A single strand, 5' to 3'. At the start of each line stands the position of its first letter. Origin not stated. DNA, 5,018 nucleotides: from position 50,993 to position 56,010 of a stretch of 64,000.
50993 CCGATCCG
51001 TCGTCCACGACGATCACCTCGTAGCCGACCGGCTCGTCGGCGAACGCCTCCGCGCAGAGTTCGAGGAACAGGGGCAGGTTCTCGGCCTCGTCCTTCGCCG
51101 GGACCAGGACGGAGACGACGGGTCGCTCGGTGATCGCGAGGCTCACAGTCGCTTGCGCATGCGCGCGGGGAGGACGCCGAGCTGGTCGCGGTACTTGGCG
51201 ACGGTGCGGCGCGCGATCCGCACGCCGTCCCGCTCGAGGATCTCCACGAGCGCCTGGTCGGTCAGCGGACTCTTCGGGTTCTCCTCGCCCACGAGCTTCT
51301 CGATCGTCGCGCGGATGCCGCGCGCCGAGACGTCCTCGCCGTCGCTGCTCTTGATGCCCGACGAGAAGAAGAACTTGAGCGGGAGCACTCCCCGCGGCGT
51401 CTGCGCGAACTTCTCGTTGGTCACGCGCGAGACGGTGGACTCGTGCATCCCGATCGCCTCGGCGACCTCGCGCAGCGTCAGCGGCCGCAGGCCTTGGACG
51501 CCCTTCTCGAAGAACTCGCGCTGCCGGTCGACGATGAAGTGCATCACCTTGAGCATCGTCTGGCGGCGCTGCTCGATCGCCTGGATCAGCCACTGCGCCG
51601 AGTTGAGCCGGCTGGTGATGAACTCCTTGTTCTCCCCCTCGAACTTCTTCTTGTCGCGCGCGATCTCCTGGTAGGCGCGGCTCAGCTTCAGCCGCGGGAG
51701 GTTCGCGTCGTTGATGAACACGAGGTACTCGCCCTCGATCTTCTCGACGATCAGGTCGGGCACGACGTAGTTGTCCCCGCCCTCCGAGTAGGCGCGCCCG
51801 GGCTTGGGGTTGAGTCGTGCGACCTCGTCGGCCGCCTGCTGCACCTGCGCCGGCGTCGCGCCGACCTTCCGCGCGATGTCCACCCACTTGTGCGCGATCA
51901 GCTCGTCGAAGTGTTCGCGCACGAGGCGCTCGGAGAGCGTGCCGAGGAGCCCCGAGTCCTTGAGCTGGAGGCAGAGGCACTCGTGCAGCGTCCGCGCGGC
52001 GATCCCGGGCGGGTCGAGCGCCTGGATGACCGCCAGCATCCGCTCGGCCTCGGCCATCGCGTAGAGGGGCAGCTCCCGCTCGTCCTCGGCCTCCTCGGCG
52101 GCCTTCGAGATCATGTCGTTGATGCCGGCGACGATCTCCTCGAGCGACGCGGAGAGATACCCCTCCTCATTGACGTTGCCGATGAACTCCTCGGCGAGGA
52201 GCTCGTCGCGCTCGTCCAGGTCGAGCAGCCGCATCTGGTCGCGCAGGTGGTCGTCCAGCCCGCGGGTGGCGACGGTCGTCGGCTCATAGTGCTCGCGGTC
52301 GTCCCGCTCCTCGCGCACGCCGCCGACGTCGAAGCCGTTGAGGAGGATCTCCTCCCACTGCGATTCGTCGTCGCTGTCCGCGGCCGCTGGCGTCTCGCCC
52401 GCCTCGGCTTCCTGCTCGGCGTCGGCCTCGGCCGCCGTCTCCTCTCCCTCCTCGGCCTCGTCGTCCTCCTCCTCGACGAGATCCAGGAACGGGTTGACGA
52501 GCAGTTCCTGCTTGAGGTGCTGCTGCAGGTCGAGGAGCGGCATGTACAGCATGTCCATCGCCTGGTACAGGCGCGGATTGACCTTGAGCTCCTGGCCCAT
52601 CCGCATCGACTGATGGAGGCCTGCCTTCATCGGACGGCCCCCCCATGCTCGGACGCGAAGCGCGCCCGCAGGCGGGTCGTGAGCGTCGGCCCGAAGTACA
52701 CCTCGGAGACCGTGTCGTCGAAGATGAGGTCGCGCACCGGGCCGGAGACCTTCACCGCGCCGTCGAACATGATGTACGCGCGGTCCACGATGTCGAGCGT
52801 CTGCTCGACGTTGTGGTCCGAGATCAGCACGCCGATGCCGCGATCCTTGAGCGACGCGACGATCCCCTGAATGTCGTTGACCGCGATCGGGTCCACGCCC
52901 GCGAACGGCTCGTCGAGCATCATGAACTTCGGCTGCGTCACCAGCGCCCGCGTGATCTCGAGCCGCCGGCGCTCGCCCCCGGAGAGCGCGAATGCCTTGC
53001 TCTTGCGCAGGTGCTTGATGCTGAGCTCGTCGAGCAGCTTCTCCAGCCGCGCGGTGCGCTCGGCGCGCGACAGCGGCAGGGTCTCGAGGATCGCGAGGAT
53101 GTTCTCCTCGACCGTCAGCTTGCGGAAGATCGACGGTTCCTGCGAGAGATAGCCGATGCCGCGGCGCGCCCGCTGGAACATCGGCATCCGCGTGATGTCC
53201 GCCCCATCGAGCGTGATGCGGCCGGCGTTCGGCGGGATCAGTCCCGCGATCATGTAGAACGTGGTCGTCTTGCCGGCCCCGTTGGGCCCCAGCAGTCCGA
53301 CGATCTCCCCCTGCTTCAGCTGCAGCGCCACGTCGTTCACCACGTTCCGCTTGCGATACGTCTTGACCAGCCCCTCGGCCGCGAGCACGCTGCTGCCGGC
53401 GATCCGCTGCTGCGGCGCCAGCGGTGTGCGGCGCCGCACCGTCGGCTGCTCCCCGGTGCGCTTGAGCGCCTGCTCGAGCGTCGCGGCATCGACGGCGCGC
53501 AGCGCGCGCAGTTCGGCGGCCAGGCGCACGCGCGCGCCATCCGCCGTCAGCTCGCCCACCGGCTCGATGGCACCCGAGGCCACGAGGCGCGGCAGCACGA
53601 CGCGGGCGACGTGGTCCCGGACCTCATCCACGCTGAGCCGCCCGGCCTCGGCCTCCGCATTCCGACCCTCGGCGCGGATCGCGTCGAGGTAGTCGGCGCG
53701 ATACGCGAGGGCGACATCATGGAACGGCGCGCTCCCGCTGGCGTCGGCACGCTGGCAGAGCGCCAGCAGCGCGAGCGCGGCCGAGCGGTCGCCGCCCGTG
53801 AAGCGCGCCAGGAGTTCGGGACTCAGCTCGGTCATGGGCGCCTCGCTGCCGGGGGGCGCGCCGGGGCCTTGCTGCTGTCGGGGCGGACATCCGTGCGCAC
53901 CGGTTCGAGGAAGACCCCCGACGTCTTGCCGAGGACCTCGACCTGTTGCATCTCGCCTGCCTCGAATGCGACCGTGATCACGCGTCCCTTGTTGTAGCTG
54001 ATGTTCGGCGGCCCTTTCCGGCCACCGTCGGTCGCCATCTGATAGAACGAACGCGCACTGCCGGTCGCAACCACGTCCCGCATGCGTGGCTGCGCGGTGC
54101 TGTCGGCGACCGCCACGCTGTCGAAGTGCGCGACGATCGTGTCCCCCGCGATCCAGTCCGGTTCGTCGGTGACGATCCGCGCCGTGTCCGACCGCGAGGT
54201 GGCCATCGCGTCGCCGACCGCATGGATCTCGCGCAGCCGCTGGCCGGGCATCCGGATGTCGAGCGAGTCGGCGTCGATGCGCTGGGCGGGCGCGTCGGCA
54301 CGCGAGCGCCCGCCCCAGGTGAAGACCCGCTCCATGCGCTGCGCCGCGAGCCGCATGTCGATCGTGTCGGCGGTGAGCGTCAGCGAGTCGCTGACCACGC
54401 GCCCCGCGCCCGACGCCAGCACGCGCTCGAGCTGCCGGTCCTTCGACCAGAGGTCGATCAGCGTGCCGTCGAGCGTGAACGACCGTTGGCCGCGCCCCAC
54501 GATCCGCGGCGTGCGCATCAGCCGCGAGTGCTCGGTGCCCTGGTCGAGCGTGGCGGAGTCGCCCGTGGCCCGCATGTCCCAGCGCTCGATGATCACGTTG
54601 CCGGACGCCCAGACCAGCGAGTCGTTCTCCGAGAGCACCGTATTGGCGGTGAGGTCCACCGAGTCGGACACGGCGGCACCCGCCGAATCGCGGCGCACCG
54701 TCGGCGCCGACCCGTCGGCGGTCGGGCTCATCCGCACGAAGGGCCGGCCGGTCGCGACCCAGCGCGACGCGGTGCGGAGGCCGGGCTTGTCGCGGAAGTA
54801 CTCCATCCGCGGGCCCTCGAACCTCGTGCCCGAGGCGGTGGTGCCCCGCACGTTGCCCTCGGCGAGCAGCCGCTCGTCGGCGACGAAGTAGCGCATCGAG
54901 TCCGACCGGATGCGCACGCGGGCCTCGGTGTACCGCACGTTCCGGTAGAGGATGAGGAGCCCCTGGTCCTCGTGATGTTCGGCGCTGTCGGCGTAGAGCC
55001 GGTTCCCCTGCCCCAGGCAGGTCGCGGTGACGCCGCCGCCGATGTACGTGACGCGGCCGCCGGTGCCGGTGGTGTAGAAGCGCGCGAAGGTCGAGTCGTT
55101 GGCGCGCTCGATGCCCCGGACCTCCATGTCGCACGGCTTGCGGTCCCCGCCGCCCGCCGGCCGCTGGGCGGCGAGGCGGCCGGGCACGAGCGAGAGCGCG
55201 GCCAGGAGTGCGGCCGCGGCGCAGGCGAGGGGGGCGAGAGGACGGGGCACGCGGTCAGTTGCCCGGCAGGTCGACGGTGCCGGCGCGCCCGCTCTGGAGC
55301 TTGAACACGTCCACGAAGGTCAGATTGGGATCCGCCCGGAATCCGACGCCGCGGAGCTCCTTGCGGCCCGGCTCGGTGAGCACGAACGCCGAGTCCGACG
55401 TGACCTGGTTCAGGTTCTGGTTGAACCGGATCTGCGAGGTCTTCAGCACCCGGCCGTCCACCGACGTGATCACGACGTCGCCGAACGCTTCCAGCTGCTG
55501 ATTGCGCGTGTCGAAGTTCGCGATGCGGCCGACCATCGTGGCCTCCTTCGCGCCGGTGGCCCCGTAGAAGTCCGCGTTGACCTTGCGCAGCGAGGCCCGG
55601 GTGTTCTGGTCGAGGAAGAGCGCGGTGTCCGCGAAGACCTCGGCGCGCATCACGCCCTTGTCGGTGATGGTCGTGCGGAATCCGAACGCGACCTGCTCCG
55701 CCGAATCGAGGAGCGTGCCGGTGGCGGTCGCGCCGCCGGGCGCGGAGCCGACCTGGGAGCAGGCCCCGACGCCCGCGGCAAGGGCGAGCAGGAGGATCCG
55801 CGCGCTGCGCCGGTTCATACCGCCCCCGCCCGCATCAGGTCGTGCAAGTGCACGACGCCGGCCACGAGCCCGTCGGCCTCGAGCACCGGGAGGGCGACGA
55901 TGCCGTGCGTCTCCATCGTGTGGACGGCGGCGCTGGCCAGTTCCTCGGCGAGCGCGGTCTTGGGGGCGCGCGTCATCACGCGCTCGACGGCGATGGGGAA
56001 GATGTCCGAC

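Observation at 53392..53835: LptB carries a ~148-aa N-terminal extra domain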

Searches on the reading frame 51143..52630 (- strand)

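Call 4: search_protein_families(library=pfam, proteins=[window:51143-52630:-], max_evalue=1)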
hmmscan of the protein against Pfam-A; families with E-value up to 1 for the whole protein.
window:51143-52630:- (495 aa): 17 families
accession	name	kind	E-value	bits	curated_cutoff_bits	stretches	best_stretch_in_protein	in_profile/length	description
PF04552.19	Sigma54_DBD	-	1.7e-61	207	22.8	1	336-494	2-160/160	Sigma-54, DNA binding domain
PF04963.19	Sigma54_CBD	-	2.7e-54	184.1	22.9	1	115-320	2-185/185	Sigma-54 factor, core binding domain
PF00309.25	Sigma54_AID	-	6.2e-13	48.8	23.8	1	7-51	2-46/46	Sigma-54 factor, Activator interacting domain (AID)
PF13404.12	HTH_AsnC-type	-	0.00016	21.8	27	0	384-402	18-36/42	AsnC-type helix-turn-helix domain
PF09339.16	HTH_IclR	-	0.00051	20.2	22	1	382-404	17-39/52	IclR helix-turn-helix domain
PF13384.12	HTH_23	-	0.0043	17.3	24.6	1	384-403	18-37/50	Homeodomain-like domain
PF01381.28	HTH_3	-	0.009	16.5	23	1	384-407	10-33/55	Helix-turn-helix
PF13545.12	HTH_Crp_2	-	0.013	15.9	27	1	362-405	3-44/70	Crp-like helix-turn-helix domain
PF00440.29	TetR_N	-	0.035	14.3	24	0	379-401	12-34/47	Bacterial regulatory proteins, tetR family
PF13560.12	HTH_31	-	0.049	14.4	27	1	384-403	15-34/64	Helix-turn-helix domain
PF06179.17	Med22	-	0.053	14.3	26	1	32-70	55-93/105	Surfeit locus protein 5 subunit 22 of Mediator complex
PF04545.22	Sigma70_r4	-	0.071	13.1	24.1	1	381-403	18-40/50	Sigma-70, region 4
PF00356.27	LacI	-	0.099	12.9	27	1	385-407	1-23/46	Bacterial regulatory proteins, lacI family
PF05269.17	Phage_CII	-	0.13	12.9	21.3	1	384-403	24-43/91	Bacteriophage CII protein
PF11035.13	SNAPC2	-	0.14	12.7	25.5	1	29-100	245-318/334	Small nuclear RNA activating complex (SNAPc), subunit 2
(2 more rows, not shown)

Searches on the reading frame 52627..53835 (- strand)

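Call 4: search_protein_families(library=pfam, proteins=[window:52627-53835:-], max_evalue=1)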
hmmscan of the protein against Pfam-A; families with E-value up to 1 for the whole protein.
window:52627-53835:- (402 aa): 7 families
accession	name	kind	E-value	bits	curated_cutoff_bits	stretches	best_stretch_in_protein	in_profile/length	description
PF00005.33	ABC_tran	-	5.2e-39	134.4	25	1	166-312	1-137/137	ABC transporter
PF13304.12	AAA_21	-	0.00059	20.4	27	1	178-199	1-22/304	AAA domain, putative AbiEii toxin, Type IV TA system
PF00448.28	SRP54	-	0.058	13.5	22.7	1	179-217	4-42/196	SRP54-type protein, GTPase domain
PF20720.3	nSTAND3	-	0.12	12.5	27.2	1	164-197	5-38/155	Novel STAND NTPase 3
PF13476.12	AAA_23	-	0.14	13.2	27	1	177-195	20-38/201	AAA domain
PF00004.35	AAA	-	0.16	12.8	21.2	1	181-229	3-38/131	ATPase family associated with various cellular activities (AAA)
PF25199.1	nSTAND_NTPase5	-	0.18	12.1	34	1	165-197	24-62/145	Novel STAND NTPase 5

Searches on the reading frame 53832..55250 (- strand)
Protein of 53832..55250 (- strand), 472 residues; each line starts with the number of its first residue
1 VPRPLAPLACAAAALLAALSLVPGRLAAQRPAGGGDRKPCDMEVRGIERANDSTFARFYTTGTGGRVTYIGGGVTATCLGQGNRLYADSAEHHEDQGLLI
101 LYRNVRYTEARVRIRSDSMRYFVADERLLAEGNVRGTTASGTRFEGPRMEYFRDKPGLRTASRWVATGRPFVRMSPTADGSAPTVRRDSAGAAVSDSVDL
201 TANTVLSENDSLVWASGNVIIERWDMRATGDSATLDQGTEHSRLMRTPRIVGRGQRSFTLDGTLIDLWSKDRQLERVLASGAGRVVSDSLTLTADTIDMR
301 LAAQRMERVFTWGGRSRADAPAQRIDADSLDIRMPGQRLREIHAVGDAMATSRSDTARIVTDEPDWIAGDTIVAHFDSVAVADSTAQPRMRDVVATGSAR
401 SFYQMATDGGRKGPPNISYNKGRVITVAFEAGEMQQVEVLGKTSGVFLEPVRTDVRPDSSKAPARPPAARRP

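Call 4: search_protein_families(library=pfam, proteins=[window:53832-55250:-], max_evalue=1)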
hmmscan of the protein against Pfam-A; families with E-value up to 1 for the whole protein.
window:53832-55250:- (472 aa): 1 family
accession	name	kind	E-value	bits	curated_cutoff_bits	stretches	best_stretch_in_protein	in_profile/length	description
PF03968.19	LptD_N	-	4.4e-06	27.3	20.4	0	204-252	7-44/113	LptA/(LptD N-terminal domain) LPS transport protein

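Call 32: search_protein_families(library=ncbifam, proteins=[window:53832-55250:-], max_evalue=0.01)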
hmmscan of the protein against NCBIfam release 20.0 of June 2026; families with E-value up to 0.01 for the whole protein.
window:53832-55250:- (472 aa): 1 family
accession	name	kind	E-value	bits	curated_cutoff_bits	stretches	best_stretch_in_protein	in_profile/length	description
TIGR03002.1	outer_YhbN_LptA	equivalog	3.3e-06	27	71.7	0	85-134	80-129/142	lipopolysaccharide transport periplasmic protein LptA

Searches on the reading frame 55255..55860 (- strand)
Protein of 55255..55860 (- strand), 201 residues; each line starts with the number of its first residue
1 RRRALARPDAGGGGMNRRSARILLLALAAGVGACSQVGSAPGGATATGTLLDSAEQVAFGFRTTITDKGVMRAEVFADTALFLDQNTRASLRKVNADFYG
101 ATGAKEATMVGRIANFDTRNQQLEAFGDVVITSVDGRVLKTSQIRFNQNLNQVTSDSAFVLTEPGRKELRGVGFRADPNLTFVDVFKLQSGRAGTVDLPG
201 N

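Call 32: search_protein_families(library=ncbifam, proteins=[window:55255-55860:-], max_evalue=0.01)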
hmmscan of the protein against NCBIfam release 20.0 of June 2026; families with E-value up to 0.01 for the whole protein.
window:55255-55860:- (201 aa): 1 family
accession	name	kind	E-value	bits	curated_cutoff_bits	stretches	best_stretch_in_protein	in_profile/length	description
TIGR04409.1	LptC_YrbK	equivalog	3.2e-13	49.6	38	1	22-177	5-164/180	LPS export ABC transporter periplasmic protein LptC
